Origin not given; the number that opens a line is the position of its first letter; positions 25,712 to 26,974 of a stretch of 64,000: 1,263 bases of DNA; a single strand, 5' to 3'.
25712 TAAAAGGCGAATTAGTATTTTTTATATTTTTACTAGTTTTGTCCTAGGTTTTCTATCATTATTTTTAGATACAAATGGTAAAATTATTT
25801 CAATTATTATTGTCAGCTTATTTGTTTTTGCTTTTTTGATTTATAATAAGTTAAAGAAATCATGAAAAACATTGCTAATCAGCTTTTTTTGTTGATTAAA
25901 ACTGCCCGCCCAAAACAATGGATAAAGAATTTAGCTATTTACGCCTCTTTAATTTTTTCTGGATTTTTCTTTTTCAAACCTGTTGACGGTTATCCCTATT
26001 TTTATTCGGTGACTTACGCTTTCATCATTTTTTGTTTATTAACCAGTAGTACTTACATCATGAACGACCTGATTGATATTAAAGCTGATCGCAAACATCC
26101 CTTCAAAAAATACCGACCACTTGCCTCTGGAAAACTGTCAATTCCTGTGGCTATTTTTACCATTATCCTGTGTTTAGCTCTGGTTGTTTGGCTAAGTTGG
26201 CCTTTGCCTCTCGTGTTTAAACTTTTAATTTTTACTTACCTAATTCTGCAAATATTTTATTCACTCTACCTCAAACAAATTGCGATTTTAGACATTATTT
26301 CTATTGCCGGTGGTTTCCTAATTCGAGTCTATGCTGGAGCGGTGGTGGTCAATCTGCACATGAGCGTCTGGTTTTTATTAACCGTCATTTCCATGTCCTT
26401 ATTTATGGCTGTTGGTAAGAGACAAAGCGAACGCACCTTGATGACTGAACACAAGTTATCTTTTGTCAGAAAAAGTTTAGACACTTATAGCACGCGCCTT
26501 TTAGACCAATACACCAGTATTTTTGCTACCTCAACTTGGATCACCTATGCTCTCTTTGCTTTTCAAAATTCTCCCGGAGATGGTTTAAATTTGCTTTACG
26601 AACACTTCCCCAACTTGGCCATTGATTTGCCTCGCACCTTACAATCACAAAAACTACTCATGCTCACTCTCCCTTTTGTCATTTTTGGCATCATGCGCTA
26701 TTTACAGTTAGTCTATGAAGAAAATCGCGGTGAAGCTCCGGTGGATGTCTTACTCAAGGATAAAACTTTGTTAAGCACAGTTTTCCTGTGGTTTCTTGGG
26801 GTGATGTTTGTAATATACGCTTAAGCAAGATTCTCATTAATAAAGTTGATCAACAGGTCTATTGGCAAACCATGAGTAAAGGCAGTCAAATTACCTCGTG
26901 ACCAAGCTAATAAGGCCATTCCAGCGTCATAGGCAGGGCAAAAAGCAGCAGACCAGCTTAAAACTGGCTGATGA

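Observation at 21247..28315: Envelope glycan locus with an arabinan-like donor enzyme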

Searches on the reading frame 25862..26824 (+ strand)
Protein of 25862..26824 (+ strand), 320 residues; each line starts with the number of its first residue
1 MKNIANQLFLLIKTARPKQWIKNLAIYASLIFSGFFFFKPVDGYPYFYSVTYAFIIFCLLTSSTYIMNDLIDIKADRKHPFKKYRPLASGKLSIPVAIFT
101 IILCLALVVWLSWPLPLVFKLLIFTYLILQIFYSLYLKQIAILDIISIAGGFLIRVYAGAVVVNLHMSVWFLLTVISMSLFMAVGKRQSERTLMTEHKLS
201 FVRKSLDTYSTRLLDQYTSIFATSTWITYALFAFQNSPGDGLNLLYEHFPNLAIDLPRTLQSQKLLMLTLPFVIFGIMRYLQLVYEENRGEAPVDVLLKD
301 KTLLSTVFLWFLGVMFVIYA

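Call 3: search_protein_families(library=pfam, proteins=[window:25862-26824:+], max_evalue=0.01)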
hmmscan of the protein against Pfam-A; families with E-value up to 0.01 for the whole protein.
window:25862-26824:+ (320 aa): 1 family
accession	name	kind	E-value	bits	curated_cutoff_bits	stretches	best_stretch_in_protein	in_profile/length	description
PF01040.23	UbiA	-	2.2e-21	76.7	34.2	1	42-184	14-157/250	UbiA prenyltransferase family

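Call 4: search_protein_families(library=ncbifam, proteins=[window:25862-26824:+], max_evalue=0.01)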
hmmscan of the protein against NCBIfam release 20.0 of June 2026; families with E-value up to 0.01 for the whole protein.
window:25862-26824:+ (320 aa): 14 families
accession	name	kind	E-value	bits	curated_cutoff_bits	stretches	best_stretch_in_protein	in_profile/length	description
NF008977.0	PRK12324.1-2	equivalog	9.4e-63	212.3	234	1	8-319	2-288/297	decaprenyl-phosphate phosphoribosyltransferase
NF008978.0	PRK12324.1-4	equivalog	7.4e-61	205.9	207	1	11-319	35-320/322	decaprenyl-phosphate phosphoribosyltransferase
NF008976.0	PRK12324.1-1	equivalog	2.8e-46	158.3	474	1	11-238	21-246/306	decaprenyl-phosphate phosphoribosyltransferase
NF006088.0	PRK08238.1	equivalog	1.5e-45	155.8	351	1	7-200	191-379/482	UbiA family prenyltransferase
NF009523.0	PRK12884.1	equivalog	3e-12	46.3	269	1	47-185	36-170/279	prenyltransferase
TIGR01475.1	ubiA_other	subfamily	6.5e-11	42.2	180.8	1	30-183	20-172/282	UbiA-like polyprenyltransferase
TIGR01473.1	cyoE_ctaB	equivalog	8.2e-07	29.1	210.3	1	47-177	34-168/281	heme o synthase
NF009514.0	PRK12873.1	equivalog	2.9e-05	23.6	246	1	29-130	28-134/297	4-hydroxybenzoate polyprenyltransferase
NF009517.0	PRK12876.1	equivalog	8.6e-05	22.1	419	1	57-182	56-172/300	prenyltransferase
NF009521.0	PRK12882.1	equivalog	0.00011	21.6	296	1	47-177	40-170/280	geranylgeranylglycerol-phosphate geranylgeranyltransferase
TIGR01474.1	ubiA_proteo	equivalog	0.00018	21.1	275.45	1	59-172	52-166/282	4-hydroxybenzoate octaprenyltransferase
NF009524.0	PRK12886.1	equivalog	0.00037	19.9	387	1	52-142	44-135/291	prenyltransferase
NF035940.1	prenyl_rel_EboC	equivalog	0.00069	19.1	250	1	26-183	18-172/292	UbiA-like protein EboC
NF009516.0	PRK12875.1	equivalog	0.0055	15.8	205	1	5-148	14-157/292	prenyltransferase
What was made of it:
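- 25862..26824 (+): UbiA-superfamily polyprenyl-phosphate 5-phosphoribosyltransferase (PPPRS/DPPRS, Rv3806c family; 320 aa). Predicted to make polyprenyl-P-ribofuranose-5-phosphate from PRPP. NF008977 at 212.3 bits (cut-off 234) and NF008978 at 205.9 bits (cut-off 207), against 46 bits or less for all other UbiA-family models (call 4).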

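Call 10: search_solved_structures(query=window:25862-26824:+, max_evalue=0.01, show_alignments=2)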
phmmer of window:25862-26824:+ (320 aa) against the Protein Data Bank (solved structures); distinct sequences matched with E-value up to 0.01: 2.
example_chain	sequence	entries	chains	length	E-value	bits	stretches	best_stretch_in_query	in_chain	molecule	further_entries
8j8j_D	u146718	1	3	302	1.1e-37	133.7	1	5-237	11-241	Decaprenyl-phosphate phosphoribosyltransferase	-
8j8k_A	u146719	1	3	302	6.3e-28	101.6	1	5-237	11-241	Decaprenyl-phosphate phosphoribosyltransferase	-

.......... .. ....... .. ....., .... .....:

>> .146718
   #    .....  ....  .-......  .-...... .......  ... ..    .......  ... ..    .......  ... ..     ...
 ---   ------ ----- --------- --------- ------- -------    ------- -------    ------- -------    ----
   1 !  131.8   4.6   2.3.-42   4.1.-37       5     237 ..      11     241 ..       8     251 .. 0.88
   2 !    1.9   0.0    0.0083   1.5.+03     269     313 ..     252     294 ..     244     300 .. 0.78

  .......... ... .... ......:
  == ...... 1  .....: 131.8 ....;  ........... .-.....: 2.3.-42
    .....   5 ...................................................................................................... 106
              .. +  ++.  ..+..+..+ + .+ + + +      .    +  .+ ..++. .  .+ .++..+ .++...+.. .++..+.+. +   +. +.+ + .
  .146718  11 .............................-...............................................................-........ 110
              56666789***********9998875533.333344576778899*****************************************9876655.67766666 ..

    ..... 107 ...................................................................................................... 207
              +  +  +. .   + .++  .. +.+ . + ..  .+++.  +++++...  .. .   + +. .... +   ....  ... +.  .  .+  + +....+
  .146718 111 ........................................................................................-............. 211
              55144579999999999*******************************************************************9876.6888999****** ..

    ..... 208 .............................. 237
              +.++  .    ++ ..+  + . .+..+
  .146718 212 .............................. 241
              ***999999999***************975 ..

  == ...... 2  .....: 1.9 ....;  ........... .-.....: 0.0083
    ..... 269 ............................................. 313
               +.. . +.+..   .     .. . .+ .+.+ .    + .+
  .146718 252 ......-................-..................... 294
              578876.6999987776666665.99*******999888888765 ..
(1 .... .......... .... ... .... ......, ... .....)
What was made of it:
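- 25862..26824 (+): The only PDB relatives are Rv3806c 8j8j/8j8k, E 1.1e-37 (call 10).
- On Polyprenyl-phosphate 5-phosphoribosyltransferase (DPPRS/PPPRS, Rv3806c family, within the UbiA superfamily): The only PDB hits are Rv3806c 8j8j/8j8k (call 10).
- No solved UbiA, MenA or UBIAD1 structure is hit at E below 0.01, while Rv3806c is hit at 1e-37 (call 10).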

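Call 15: find_homologous_proteins(query=window:25862-26824:+, max_evalue=1e-10)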
Query window:25862-26824:+ (320 aa): 5929 proteins with E <= 1e-10 among 7476 candidates; the best 120 are listed.
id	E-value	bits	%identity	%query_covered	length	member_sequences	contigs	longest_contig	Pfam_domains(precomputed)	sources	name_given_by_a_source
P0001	3.3e-203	692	100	100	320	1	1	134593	PF01040.24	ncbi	-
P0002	3.4e-191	653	94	100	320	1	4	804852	PF01040.24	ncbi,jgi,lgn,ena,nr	ncbi:MAG: UbiA prenyltransferase family protein [Candidatus Pacebacteria bacterium]|nr:UbiA prenyltr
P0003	1.6e-189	647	93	100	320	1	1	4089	PF01040.24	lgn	-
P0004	2.1e-189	647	93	100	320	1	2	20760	PF01040.24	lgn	-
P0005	1.9e-188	644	93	100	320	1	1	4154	PF01040.24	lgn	-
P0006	2.2e-188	644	93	100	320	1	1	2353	PF01040.24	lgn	-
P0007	3.4e-178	610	89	100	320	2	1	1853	PF01040.24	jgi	-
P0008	5.4e-178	609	90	98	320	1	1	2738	PF01040.24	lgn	-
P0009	1.1e-175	602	88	98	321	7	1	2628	PF01040.24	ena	-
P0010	8.3e-175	599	88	98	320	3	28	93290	PF01040.24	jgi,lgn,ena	-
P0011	3.1e-173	594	86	98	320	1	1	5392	PF01040.24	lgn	-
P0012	1.2e-172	592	86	98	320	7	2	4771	PF01040.24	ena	-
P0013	6.8e-172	589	87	98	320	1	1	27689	PF01040.24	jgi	jgi:4-hydroxybenzoate polyprenyltransferase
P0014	7.4e-172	589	87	98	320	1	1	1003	PF01040.24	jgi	jgi:4-hydroxybenzoate polyprenyltransferase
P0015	1.1e-170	585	86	100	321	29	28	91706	PF01040.24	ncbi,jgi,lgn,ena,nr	ncbi:MAG TPA: UbiA prenyltransferase family protein [Candidatus Woesebacteria bacterium]|jgi:4-hydro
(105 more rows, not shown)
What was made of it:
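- On Polyprenyl-phosphate 5-phosphoribosyltransferase (DPPRS/PPPRS, Rv3806c family, within the UbiA superfamily): Relatives at 65-67% identity are named decaprenyl-phosphate phosphoribosyltransferase by NCBI (call 15).
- Several source databases name close homologues '4-hydroxybenzoate polyprenyltransferase' or 'UbiA prenyltransferase family protein' (call 15).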

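Call 16: find_encoding_contigs(protein=window:25862-26824:+, flank=10000, max_places=6)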
Protein window:25862-26824:+ (320 aa): no gene with exactly this product is on record in the collection.
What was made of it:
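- Tried and rejected: No record found (call 16).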

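Call 17: find_encoding_contigs(protein=P0002, flank=10000, max_places=3)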
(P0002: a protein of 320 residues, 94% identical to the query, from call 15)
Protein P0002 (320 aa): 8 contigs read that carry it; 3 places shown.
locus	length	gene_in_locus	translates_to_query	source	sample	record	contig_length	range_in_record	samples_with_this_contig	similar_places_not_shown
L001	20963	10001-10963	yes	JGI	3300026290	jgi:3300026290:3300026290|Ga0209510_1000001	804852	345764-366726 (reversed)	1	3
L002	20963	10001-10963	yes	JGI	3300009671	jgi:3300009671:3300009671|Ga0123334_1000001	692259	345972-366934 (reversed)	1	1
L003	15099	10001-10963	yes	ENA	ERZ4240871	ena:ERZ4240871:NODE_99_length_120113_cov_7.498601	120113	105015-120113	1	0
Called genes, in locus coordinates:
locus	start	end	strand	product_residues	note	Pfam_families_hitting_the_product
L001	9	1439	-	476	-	PF01336:tRNA_anti-codon, PF00152:tRNA-synt_2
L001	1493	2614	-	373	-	PF02646:RmuC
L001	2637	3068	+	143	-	-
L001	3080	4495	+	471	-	PF00133:tRNA-synt_1 (weak), PF09334:tRNA-synt_1g, PF00133:tRNA-synt_1, PF01406:tRNA-synt_1e (weak)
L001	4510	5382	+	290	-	PF01026:TatD_DNase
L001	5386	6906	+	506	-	PF13632:Glyco_trans_2_3 (weak)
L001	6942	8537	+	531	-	-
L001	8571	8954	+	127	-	-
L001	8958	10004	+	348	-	PF00953:Glycos_transf_4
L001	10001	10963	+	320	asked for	PF01040:UbiA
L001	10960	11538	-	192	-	PF02545:Maf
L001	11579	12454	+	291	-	PF00483:NTP_transferase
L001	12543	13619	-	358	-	PF07992:Pyr_redox_2, PF13738:Pyr_redox_3, PF00070:Pyr_redox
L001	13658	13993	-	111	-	PF00085:Thioredoxin, PF13728:TraF (weak), PF04756:OST3_OST6 (weak), PF13905:Thioredoxin_8 (faint)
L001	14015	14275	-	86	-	PF02583:Trns_repr_metal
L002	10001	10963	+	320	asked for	PF01040:UbiA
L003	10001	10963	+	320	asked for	PF01040:UbiA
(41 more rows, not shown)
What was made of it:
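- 26821..27399 (-): Maf-family nucleotide pyrophosphatase on the opposite strand, convergent with UbiA. Probably not part of the glycan module. The 192-aa start follows gene calls in relatives (call 17).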

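Call 21: find_related_loci(query=A1, collection=genome_contigs, flank=10000)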
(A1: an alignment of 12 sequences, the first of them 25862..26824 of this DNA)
Query A1 (320 aa) in genome_contigs; peptide patterns used: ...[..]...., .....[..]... (x = any residue, [..] = any of these).
165 stretches matched a pattern; 158 encode a relative of the query (tblastn E <= 1e-3); the best 80 are kept; 80 distinct loci.
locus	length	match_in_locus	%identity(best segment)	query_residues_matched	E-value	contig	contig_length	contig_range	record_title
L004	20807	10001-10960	94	1-320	0e+0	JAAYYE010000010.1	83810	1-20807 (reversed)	MAG: Candidatus Paceibacterota bacterium isolate AS06rmzACSIP_209 300310_AS06, whole genome shotgun sequence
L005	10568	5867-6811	88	6-320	0e+0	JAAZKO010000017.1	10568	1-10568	MAG: Candidatus Paceibacterota bacterium isolate AS22ysBPME_311 65903_AS22, whole genome shotgun sequence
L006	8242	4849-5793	85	6-320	1e-180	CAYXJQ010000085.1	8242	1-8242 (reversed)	MAG TPA_asm: uncultured Pseudomonadales bacterium isolate SRP067234_co1_163 genome assembly, contig: k99_518153, whole g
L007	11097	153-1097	88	6-320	8e-180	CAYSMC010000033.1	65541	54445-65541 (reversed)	MAG TPA_asm: uncultured Pseudomonadales bacterium isolate SRP067234_co1_86 genome assembly, contig: k99_51088, whole gen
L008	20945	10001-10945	86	6-320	1e-175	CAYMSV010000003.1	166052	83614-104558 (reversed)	MAG TPA_asm: uncultured Pseudomonadales bacterium isolate SRP241326_co1_55 genome assembly, contig: NODE_142_length_1660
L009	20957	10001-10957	84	3-320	2e-172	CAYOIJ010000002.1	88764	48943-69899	MAG TPA_asm: uncultured Pseudomonadales bacterium isolate binchicken_co45_383 genome assembly, contig: NODE_220_length_8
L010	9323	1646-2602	71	2-320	4e-149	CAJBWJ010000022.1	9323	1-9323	uncultured bacterium isolate Loc080925-5-5m_bin-0562 genome assembly, contig: bin-0562:22/86, whole genome shotgun seque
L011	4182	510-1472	69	1-320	3e-151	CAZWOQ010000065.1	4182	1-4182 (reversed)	MAG TPA_asm: uncultured Pseudomonadales bacterium isolate SRP216815_co1_77 genome assembly, contig: NODE_31078_length_41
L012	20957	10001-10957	70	2-320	2e-147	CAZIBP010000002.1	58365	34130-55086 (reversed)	MAG TPA_asm: uncultured Pseudomonadales bacterium isolate SRP093185_co1_41 genome assembly, contig: NODE_196_length_5836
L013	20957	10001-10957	69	2-320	9e-147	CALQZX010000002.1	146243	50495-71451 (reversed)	MAG: Parcubacteria group bacterium isolate MiH-14oct19-109 genome assembly, contig: MiH-14oct19-C63, whole genome shotgu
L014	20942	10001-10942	70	6-320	2e-146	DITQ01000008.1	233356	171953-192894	MAG TPA_asm: Candidatus Pacebacteria bacterium UBA6180 UBA6180_contig_55106, whole genome shotgun sequence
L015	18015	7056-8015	68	1-320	2e-145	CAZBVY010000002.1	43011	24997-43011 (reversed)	MAG TPA_asm: uncultured Pseudomonadales bacterium isolate binchicken_co212_140 genome assembly, contig: NODE_1390_length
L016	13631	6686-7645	69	1-320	8e-145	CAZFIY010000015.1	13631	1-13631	MAG TPA_asm: uncultured Pseudomonadales bacterium isolate SRP192927_co2_730 genome assembly, contig: NODE_7951_length_13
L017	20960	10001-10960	68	1-320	1e-144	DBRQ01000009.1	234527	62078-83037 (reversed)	MAG TPA_asm: Candidatus Pacebacteria bacterium UBA1364 UBA1364_contig_680, whole genome shotgun sequence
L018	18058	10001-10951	68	3-320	4e-144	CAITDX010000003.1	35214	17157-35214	uncultured bacterium isolate LaPlata_bin-3499 genome assembly, contig: bin-3499:03/85, whole genome shotgun sequence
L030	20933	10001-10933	60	8-319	5e-124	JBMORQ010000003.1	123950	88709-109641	MAG: Patescibacteria group bacterium isolate Betzabe_MAG184 MAG184_3, whole genome shotgun sequence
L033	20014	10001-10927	63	9-320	4e-123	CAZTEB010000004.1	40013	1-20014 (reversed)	MAG TPA_asm: uncultured Pseudomonadales bacterium isolate SRP334346_co1_115 genome assembly, contig: NODE_1032_length_40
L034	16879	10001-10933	60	9-319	3e-123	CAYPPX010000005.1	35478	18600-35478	MAG TPA_asm: uncultured Pseudomonadales bacterium isolate SRP093185_co1_36 genome assembly, contig: NODE_537_length_3547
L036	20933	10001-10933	60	8-319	2e-122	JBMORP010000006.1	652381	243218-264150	MAG: Patescibacteria group bacterium isolate Betzabe_MAG183 MAG183_6, whole genome shotgun sequence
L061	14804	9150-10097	59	3-319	4e-118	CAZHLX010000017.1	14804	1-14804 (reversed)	MAG TPA_asm: uncultured Pseudomonadales bacterium isolate SRP167671_co2_247 genome assembly, contig: NODE_5327_length_14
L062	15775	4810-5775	59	1-319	1e-117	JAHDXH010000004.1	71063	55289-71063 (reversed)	MAG: Patescibacteria group bacterium isolate PAT3 NODE_967_length_71063_cov_6.512773, whole genome shotgun sequence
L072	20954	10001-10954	59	1-319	2e-115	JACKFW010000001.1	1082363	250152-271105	MAG: Pseudomonadales bacterium isolate HK-STAS-PATE-15 HK-STAS-PATE-15_1, whole genome shotgun sequence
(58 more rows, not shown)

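Call 35: search_protein_families(library=pfam, proteins=[L033:10948-12333:+, L061:11442-14501:-, L034:2586-3053:+, L030:11932-13236:-, L072:17919-18974:+, L012:15117-18347:-, L036:309-1427:+, L062:5789-7435:+, L072:2618-2974:+], max_evalue=0.01)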
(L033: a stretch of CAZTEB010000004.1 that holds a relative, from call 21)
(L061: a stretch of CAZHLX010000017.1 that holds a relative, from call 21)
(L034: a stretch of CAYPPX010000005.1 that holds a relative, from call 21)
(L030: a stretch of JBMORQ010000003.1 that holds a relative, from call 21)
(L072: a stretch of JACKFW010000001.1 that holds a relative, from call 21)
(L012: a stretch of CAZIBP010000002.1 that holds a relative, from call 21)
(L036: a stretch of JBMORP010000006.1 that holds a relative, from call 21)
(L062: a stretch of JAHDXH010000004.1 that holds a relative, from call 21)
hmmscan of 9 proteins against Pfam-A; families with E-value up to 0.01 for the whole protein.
L033:10948-12333:+ (461 aa): 3 families
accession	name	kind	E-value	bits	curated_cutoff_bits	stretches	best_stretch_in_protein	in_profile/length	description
PF16192.10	PMT_4TMC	-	1.8e-26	93.3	32.4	1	250-447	2-190/202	C-terminal four TMM region of protein-O-mannosyltransferase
PF02366.24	PMT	-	5.6e-17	62.5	22.7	1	13-221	2-220/245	Dolichyl-phosphate-mannose-protein mannosyltransferase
PF13231.12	PMT_2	-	4.9e-13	50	26.1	1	71-207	2-133/160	Dolichyl-phosphate-mannose-protein mannosyltransferase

L061:11442-14501:- (1019 aa): 10 families
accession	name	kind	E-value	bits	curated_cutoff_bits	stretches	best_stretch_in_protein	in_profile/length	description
PF00580.27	UvrD-helicase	-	2.5e-69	234.4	23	1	14-309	1-270/271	UvrD/REP helicase N-terminal domain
PF13361.12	UvrD_C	-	7.1e-38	131.3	25.6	2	567-688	243-347/350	UvrD-like helicase C-terminal domain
PF12705.13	PDDEXK_1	-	1.9e-22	80.8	22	1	765-1013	1-227/247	PD-(D/E)XK nuclease superfamily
PF13245.12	AAA_19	-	6.5e-21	75.3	25.1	1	18-294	1-133/134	AAA domain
PF13538.12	UvrD_C_2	-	5.2e-13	49.1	27.4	2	613-631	2-20/52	UvrD-like helicase C-terminal domain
PF01443.25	Viral_helicase1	-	1.3e-07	32.1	21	0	664-686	204-226/228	Viral superfamily 1 RNA helicase core domain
PF13604.12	AAA_30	-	1.4e-07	31.9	27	1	14-77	2-65/191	AAA domain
PF13087.12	AAA_12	-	0.00052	20.1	27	0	595-686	121-190/195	AAA domain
PF13086.12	AAA_11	-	0.00086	19.6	27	1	14-169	2-119/257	AAA domain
PF00270.35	DEAD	-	0.0011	19.2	26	1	15-89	1-76/167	DEAD/DEAH box helicase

L034:2586-3053:+ (155 aa): 0 families

L030:11932-13236:- (434 aa): 3 families
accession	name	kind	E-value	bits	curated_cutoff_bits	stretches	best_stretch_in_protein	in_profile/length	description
PF00208.27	ELFV_dehydrog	-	1.2e-79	267.8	23.4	1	191-433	1-241/241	Glutamate/Leucine/Phenylalanine/Valine dehydrogenase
PF02812.23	ELFV_dehydrog_N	-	3.9e-55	185.5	25.3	1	39-167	1-129/129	Glu/Leu/Phe/Val dehydrogenase, dimerisation domain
PF02826.25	2-Hacid_dh_C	-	0.0085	15.9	25.1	0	220-255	34-69/178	D-isomer specific 2-hydroxyacid dehydrogenase, NAD binding domain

L072:17919-18974:+ (351 aa): 9 families
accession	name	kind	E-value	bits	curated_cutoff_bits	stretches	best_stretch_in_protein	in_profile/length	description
PF00154.27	RecA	-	1.2e-125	418.6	27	1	23-278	2-255/262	recA bacterial DNA recombination protein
PF21096.2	RecA_C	-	2e-20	73.1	27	1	287-342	1-56/57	RecA C-terminal domain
PF08423.17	Rad51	-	8.1e-11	42.1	22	1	55-243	7-211/244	Rad51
PF06745.19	ATPase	-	1e-06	28.7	26.6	1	69-129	13-76/231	KaiC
PF13481.12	AAA_25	-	0.00011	22.3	27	0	73-107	31-63/195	AAA domain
PF01637.24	ATPase_2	-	0.0003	21.1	33.2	1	77-205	22-113/225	ATPase domain predominantly from Archaea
PF13479.12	AAA_24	-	0.0011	19.4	27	1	80-167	7-78/195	AAA domain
PF00004.35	AAA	-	0.006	17.5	21.2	0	80-211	3-111/131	ATPase family associated with various cellular activities (AAA)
PF13191.12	AAA_16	-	0.0076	17.2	32.6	0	76-207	25-137/167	AAA ATPase domain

L012:15117-18347:- (1076 aa): 0 families

L036:309-1427:+ (372 aa): 5 families
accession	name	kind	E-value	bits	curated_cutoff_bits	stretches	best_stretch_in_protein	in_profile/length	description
PF00561.26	Abhydrolase_1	-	6.6e-06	26.4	25.8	1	144-230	20-87/245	alpha/beta hydrolase fold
PF00326.27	Peptidase_S9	-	0.001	19.1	22.6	0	207-369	59-212/213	Prolyl oligopeptidase family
PF01738.24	DLH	-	0.002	18.2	21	0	119-229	13-114/217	Dienelactone hydrolase family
PF12697.13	Abhydrolase_6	-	0.0022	19.1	26.3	1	149-303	25-135/217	Alpha/beta hydrolase family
PF12146.15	Hydrolase_4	-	0.0032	17.2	27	0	140-230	20-94/239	Serine aminopeptidase, S33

L062:5789-7435:+ (548 aa): 0 families

L072:2618-2974:+ (118 aa): 4 families
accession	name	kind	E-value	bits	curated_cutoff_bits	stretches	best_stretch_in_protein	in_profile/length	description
PF01371.25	Trp_repressor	-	1.1e-09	38.7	27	1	20-84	6-71/88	Trp repressor protein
PF13384.12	HTH_23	-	0.00022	21.4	24.6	1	50-80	5-35/50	Homeodomain-like domain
PF13936.12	HTH_38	-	0.00049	20.2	27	1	44-80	2-38/44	Helix-turn-helix domain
PF00196.25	GerE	-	0.00057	19.9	23.5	1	49-81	3-36/57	Bacterial regulatory proteins, luxR family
